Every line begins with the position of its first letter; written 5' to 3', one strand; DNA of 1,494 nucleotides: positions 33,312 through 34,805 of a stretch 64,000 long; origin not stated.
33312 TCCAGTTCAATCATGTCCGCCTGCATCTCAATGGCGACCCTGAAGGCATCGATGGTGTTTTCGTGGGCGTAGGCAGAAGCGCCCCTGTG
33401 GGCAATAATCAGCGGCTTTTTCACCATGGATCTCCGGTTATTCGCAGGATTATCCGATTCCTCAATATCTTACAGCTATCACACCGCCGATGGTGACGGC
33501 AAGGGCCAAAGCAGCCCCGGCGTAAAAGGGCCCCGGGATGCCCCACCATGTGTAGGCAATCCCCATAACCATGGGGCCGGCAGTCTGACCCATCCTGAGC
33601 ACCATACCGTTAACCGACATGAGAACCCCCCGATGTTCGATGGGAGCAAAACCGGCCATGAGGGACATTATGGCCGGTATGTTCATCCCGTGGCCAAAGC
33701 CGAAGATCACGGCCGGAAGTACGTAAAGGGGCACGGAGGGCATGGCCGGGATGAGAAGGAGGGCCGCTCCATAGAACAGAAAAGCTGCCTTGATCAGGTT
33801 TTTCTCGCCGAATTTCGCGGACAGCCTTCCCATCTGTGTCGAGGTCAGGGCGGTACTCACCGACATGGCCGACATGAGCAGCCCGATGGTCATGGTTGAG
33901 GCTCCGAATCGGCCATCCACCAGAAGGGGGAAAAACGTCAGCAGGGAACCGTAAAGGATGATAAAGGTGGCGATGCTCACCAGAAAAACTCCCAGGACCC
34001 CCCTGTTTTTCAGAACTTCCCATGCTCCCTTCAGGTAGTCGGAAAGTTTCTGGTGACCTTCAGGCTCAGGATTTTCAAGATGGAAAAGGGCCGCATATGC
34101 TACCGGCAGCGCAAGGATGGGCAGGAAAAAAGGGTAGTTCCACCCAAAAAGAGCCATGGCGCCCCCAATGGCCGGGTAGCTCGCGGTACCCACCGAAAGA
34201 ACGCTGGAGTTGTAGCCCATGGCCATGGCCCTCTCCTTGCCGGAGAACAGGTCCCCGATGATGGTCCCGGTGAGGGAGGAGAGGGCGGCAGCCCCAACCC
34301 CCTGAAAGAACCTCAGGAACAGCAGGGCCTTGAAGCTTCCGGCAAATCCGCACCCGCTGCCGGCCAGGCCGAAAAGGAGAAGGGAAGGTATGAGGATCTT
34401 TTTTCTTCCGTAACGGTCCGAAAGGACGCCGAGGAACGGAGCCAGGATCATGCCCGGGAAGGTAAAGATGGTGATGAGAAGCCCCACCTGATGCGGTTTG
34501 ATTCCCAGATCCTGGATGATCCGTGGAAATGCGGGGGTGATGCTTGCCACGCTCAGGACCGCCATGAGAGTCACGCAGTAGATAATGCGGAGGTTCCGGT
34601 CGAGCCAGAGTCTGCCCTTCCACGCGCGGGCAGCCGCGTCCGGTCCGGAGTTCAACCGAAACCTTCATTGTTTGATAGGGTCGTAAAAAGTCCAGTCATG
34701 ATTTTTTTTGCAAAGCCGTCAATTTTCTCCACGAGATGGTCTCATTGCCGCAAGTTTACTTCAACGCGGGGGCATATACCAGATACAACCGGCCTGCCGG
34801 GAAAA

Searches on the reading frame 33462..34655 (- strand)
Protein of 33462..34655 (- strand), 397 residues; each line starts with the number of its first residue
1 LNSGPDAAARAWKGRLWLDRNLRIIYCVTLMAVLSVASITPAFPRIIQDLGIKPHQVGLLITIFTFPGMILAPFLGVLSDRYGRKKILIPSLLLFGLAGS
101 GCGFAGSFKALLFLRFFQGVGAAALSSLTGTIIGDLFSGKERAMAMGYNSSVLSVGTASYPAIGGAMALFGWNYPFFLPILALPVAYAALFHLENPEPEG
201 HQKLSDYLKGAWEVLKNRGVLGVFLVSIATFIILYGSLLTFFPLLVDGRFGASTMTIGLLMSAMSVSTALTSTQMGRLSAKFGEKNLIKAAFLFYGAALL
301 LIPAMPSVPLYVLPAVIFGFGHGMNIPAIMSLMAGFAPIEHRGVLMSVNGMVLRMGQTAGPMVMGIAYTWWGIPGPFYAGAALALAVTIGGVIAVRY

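Call 48: find_encoding_contigs(protein=window:33462-34655:-, flank=3000, max_places=10)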
Protein window:33462-34655:- (397 aa): 1 contig read that carries it; 1 place shown.
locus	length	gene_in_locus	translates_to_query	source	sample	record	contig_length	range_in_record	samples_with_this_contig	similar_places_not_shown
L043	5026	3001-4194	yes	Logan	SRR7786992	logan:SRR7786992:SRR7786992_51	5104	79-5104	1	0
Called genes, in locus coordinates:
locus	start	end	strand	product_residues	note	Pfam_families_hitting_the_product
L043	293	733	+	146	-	PF00210:Ferritin, PF02915:Rubrerythrin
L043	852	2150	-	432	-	PF00909:Ammonium_transp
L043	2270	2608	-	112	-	PF00543:P-II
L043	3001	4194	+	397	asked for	PF05977:MFS_3, PF07690:MFS_1, PF12832:MFS_1_like, PF00083:Sugar_tr, PF07690:MFS_1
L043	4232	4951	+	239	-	PF03009:GDPD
